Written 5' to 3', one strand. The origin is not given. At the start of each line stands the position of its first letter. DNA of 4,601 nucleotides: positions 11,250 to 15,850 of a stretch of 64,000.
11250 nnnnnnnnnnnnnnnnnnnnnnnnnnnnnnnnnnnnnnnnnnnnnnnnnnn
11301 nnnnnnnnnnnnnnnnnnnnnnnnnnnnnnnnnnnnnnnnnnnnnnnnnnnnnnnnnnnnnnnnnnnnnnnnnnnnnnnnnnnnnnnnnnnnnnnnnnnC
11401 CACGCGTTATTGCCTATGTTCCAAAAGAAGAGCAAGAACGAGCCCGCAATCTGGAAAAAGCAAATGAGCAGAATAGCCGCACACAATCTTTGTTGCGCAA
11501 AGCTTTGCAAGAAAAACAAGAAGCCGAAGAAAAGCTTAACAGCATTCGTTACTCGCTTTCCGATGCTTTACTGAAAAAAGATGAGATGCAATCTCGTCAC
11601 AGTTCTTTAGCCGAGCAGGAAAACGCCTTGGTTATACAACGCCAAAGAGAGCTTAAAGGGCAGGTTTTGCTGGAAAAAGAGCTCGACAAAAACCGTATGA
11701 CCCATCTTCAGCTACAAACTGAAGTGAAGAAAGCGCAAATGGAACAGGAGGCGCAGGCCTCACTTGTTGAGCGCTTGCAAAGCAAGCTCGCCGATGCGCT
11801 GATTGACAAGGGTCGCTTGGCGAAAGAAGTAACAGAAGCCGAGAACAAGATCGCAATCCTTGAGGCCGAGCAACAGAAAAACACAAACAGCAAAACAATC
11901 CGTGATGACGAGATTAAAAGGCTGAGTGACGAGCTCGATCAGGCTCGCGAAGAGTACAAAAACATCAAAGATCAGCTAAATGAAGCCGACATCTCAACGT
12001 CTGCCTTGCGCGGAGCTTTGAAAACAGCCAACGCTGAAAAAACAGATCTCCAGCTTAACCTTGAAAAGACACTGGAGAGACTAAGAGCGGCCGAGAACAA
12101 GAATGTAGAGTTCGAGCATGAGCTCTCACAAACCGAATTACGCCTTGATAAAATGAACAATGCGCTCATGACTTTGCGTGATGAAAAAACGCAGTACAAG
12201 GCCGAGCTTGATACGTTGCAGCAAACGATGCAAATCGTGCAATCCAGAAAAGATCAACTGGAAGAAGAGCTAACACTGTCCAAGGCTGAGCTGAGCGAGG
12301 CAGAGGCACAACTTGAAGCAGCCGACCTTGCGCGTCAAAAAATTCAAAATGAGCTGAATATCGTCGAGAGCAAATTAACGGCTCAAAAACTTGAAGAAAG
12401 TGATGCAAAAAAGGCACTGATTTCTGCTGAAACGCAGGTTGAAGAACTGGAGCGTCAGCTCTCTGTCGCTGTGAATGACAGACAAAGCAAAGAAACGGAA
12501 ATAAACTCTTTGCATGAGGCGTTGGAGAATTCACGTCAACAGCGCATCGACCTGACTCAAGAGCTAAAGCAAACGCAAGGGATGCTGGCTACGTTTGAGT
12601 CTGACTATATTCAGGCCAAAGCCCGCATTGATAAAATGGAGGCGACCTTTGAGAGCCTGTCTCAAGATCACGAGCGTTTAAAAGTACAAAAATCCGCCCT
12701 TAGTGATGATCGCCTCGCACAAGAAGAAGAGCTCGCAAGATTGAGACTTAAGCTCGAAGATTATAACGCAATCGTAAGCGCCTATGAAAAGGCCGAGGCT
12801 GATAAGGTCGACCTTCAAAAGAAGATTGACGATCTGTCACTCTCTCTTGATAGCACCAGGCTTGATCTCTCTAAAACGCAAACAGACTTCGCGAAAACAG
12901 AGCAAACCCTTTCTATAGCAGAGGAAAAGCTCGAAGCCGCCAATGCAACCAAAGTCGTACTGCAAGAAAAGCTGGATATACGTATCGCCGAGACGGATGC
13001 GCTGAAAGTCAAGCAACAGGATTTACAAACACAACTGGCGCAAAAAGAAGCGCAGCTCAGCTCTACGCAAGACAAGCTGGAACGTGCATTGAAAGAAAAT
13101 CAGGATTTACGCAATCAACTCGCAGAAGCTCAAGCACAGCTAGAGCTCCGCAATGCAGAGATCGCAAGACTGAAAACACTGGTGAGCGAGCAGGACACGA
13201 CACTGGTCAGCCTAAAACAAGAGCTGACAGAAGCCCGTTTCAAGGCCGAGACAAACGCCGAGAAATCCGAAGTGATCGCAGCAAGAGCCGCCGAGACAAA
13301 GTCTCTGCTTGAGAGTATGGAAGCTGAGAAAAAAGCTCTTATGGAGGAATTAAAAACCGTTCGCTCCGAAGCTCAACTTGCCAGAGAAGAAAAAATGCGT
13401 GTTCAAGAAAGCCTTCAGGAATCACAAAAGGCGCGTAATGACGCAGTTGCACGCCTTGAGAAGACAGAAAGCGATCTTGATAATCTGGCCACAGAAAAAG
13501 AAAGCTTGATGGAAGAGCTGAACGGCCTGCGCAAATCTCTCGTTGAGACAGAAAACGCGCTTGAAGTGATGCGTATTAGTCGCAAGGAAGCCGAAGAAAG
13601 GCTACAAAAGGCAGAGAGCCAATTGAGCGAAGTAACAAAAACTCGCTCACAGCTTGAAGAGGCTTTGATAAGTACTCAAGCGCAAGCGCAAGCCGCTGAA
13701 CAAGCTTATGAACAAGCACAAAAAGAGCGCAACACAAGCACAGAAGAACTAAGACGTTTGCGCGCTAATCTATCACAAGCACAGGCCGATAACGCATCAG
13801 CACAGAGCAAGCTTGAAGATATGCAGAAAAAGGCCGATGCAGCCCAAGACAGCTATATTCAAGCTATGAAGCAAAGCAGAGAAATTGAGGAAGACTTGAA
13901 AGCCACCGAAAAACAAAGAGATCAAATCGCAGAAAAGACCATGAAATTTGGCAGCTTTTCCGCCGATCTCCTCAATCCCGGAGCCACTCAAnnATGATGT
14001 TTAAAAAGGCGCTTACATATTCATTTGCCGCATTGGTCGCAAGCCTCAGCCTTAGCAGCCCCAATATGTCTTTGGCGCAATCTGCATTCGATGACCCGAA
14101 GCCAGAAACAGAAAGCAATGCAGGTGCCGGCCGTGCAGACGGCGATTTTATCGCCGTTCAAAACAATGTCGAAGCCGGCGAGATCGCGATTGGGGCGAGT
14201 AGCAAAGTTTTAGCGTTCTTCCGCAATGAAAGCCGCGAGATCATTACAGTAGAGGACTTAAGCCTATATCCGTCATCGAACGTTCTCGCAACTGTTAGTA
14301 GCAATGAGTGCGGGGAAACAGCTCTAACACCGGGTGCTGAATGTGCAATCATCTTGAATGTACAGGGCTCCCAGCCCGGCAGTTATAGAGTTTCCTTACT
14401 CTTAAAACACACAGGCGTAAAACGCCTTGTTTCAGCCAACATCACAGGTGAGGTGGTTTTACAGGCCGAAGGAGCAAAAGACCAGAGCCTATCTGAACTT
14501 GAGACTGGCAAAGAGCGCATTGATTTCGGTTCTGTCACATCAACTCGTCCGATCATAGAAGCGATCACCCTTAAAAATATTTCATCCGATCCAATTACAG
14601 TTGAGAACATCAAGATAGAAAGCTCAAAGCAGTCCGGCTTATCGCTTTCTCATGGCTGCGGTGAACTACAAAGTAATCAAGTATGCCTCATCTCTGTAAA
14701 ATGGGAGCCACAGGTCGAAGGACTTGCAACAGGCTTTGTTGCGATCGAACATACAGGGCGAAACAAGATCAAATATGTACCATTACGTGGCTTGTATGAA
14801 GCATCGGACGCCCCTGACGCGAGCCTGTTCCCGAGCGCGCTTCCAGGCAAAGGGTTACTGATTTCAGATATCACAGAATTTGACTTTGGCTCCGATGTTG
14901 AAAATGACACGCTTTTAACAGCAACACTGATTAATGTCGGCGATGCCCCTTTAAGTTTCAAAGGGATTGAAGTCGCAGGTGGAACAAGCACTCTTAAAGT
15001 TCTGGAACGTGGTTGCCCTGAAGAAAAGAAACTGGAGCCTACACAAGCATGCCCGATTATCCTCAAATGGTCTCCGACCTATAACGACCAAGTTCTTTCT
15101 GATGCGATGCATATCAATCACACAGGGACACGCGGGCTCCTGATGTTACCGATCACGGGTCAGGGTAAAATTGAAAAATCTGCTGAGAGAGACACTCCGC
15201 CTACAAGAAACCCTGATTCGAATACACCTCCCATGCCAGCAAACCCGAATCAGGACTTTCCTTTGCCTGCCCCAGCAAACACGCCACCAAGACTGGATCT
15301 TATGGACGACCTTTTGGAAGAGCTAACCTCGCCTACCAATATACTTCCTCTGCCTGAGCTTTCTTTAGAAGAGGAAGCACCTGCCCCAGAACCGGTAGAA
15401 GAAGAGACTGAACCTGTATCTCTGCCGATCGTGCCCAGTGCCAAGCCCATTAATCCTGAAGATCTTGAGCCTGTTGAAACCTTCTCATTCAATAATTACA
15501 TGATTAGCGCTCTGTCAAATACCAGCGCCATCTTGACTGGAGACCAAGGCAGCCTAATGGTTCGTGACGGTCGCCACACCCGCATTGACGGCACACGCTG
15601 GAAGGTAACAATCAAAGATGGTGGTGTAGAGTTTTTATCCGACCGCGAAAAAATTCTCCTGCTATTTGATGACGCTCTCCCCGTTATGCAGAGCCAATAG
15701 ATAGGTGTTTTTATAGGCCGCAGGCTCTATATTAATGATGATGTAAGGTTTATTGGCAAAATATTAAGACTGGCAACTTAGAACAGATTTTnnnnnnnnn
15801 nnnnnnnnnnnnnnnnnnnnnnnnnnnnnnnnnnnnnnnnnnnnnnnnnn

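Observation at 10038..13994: Secretin fused to a roughly 830-residue C-terminal coiled coil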

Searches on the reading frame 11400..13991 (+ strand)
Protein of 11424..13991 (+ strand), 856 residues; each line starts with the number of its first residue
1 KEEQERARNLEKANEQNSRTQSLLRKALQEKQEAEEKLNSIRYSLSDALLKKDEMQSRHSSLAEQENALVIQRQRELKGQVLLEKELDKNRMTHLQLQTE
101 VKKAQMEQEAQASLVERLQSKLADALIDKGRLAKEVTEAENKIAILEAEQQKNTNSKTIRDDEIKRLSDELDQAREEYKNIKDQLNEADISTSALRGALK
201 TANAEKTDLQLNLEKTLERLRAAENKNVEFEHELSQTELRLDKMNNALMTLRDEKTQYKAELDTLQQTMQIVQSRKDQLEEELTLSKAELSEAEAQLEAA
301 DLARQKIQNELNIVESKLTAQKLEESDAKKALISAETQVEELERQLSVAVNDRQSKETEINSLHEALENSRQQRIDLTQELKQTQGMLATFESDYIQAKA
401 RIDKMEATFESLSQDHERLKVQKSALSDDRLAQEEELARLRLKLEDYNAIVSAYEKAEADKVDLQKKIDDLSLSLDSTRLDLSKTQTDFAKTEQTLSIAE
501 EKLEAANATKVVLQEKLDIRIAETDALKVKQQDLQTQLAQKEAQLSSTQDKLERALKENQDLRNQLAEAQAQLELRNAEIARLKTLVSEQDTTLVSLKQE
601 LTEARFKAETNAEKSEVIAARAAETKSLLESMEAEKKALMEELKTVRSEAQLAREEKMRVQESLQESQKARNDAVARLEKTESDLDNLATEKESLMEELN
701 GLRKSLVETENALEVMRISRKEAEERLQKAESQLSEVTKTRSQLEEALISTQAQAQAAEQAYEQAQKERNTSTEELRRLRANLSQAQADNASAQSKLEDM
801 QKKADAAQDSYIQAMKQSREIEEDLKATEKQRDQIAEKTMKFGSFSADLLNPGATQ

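Call 49: predict_structure(alignment_id=A3)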
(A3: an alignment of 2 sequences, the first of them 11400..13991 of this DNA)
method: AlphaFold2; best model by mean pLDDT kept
length: 864 residues; sequences in the alignment: 2
mean_pLDDT: 74.5   pTM: 0.29
mean pLDDT of the five models: 74.5, 70.8, 69.2, 68.5, 59.6
residues with pLDDT >= 90: 66; 70-90: 498; 50-70: 240; < 50: 60
segments of 3 or more residues with pLDDT < 50: 1-8, 431-434, 617-647, 851-855, 861-864
pLDDT, mean of each block of 10 residues (from residue 1): 45 71 77 79 73 62 59 73 82 89 89 89 91 90 89 85 61 85 90 89 91 90 90 89 84 77 69 74 81 82 81 87 86 87 87 87 88 87 86 80 71 69 60 54 71 74 82 88 88 88 87 88 88 87 85 81 83 81 75 64 59 53 42 43 46 50 63 69 71 73 73 72 68 66 65 64 63 62 65 62 63 67 69 71 59 49 39
secondary structure, 60 per line:
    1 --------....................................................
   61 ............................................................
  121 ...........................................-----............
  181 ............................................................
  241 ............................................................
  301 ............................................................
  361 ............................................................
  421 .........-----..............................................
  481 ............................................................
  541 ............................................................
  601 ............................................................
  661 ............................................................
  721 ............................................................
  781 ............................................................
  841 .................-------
elements in order (helices of 4 or more, strands of 3 or more residues): H9-163 H169-429 H435-857

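Call 53: fold_search(model_id=the predicted structure, library=pdb)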
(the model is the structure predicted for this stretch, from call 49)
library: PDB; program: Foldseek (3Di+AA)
matches with E <= 10: 220; with E <= 0.001: 0
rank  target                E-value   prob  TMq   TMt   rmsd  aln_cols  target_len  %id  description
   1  6yvu_B                1.5e-03  0.90  0.12  0.09  99.1       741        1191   13  Condensin complex from S.cerevisiae ATP-free apo non-engaged state (released 2020-07-15)
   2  6z9l_A                2.7e-03  0.95  0.14  0.16  52.0       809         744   12  Enterococcal PrgA (released 2020-09-16)
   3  9gm6_B                2.7e-03  0.41  0.07  0.06  86.3       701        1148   14  MukBEF in a nucleotide-bound state with open neck gate (heads core) (released 2025-03-26)
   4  7ogt_B                3.6e-03  1.00  0.22  0.26  101.9       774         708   13  Folded elbow of cohesin (released 2021-07-28)
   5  7zr1_C                6.2e-03  0.94  0.14  0.15  16.4       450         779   15  Chaetomium thermophilum Mre11-Rad50-Nbs1 complex bound to ATPyS (composite structure) (released 2023-01-11)
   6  8i4x_B                9.8e-03  0.97  0.19  0.16  28.1       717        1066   10  Cryo-EM structure of 5-subunit Smc5/6 (released 2024-06-26)
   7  9qe0_A                1.0e-02  0.47  0.09  0.06  61.8       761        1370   12  Neobacillus vireti Wadjet-II JetABC dimer (released 2025-06-25)
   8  6yvu_A                1.3e-02  0.60  0.12  0.10  95.9       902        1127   11  Condensin complex from S.cerevisiae ATP-free apo non-engaged state (released 2020-07-15)
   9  9qe0_B                2.0e-02  0.35  0.09  0.06  66.6       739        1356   12  Neobacillus vireti Wadjet-II JetABC dimer (released 2025-06-25)
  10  7zr1_D                2.5e-02  0.85  0.14  0.15  15.6       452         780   15  Chaetomium thermophilum Mre11-Rad50-Nbs1 complex bound to ATPyS (composite structure) (released 2023-01-11)
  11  7ogt_A                2.8e-02  0.75  0.14  0.17  101.0       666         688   11  Folded elbow of cohesin (released 2021-07-28)
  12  9gm6_A                4.4e-02  0.94  0.12  0.10  56.2       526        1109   12  MukBEF in a nucleotide-bound state with open neck gate (heads core) (released 2025-03-26)
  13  7yqh_B                4.6e-02  0.87  0.19  0.16  30.3       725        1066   10  Cryo-EM structure of 8-subunit Smc5/6 (released 2024-01-31)
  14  1cii                  5.1e-02  0.54  0.10  0.13  69.5       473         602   14  COLICIN IA (released 1998-01-14)
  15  7nyx_A                6.8e-02  0.16  0.08  0.05  66.9       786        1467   14  Cryo-EM structure of the MukBEF-MatP-DNA monomer (closed conformation) (released 2021-07-07)
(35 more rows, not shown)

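Call 65: find_homologous_proteins(query=window:11424-13991:+, max_evalue=0.000001)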
Query window:11424-13991:+ (856 aa): 1 proteins with E <= 0.000001 among 8000 candidates.
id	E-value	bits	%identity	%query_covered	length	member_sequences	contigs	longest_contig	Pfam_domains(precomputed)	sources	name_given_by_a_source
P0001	0.0e+0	1170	73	100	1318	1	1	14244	PF19220.7,PF00263.27,PF24161.2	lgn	-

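Call 69: find_related_loci(query=window:11424-13991:+, collection=metagenome_contigs, flank=6000)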
Query window:11424-13991:+ (856 aa) in metagenome_contigs; peptide patterns used: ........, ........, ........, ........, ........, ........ (x = any residue, [..] = any of these).
220 stretches matched a pattern, but none encodes a relative of the query by tblastn (E <= 1e-3).

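Call 71: find_related_loci(query=A3, collection=metagenome_contigs, flank=6000)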
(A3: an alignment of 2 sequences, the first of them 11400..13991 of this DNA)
Query A3 (864 aa) in metagenome_contigs; peptide patterns used: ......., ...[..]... (x = any residue, [..] = any of these).
600 stretches matched a pattern, but none encodes a relative of the query by tblastn (E <= 1e-3).

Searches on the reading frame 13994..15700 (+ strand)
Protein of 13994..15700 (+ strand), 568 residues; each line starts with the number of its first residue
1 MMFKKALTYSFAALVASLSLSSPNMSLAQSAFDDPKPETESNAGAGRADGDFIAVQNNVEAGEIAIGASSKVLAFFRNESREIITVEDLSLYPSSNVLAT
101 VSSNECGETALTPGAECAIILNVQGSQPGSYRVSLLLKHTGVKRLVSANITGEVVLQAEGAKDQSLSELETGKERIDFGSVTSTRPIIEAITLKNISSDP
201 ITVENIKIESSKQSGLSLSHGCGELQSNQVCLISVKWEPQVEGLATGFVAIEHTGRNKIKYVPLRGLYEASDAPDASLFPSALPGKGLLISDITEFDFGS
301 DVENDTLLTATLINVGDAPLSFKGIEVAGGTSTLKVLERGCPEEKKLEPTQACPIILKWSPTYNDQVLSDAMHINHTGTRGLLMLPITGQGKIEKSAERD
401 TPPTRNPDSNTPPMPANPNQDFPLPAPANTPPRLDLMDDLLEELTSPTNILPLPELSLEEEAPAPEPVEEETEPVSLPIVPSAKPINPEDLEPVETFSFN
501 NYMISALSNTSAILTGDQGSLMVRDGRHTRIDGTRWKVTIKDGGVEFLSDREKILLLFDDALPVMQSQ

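Call 4: search_protein_families(library=pfam, proteins=[window:13994-15700:+], max_evalue=0.01)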
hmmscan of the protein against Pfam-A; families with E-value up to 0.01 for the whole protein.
window:13994-15700:+ (568 aa): 4 families
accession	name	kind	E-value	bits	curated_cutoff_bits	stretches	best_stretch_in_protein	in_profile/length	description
PF15780.11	ASH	-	1.3e-08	35.4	27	1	174-251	12-88/98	Abnormal spindle-like microcephaly-assoc'd, ASPM-SPD-2-Hydin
PF22073.2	Cep192_D4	-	3.4e-08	34.1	35.5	1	168-266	3-109/112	Cep192 domain 4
PF22544.2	HYDIN_VesB_CFA65-like_Ig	-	2.6e-06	28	25.5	1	172-243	6-76/100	HYDIN/CFA65/VesB-like, Ig-like domain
PF07610.17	DUF1573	-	0.0078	16.7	26.1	0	171-208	3-40/98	Protein of unknown function (DUF1573)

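Call 5: search_protein_families(library=ncbifam, proteins=[window:13994-15700:+], max_evalue=0.01)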
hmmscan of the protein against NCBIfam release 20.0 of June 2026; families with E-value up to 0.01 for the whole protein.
window:13994-15700:+ (568 aa): 1 family
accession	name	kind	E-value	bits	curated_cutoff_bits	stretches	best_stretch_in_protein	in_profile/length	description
NF012200.0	choice_anch_D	domain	3.3e-12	46.9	45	1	168-253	16-103/108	choice-of-anchor D domain-containing protein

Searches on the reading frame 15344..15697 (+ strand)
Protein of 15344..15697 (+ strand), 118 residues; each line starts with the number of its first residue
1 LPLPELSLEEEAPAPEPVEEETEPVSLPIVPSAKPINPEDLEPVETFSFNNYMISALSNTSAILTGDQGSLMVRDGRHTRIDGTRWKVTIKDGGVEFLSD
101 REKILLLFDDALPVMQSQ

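Call 42: search_protein_families(library=pfam, proteins=[window:15344-15697:+], max_evalue=5)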
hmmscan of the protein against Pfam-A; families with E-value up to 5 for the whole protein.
window:15344-15697:+ (118 aa): 1 family
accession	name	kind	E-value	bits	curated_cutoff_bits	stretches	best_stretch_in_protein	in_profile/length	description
PF22033.1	Lamba1_VP3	-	0.26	9.4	27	1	21-90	868-935/955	Inner capsid protein lambda-1/VP3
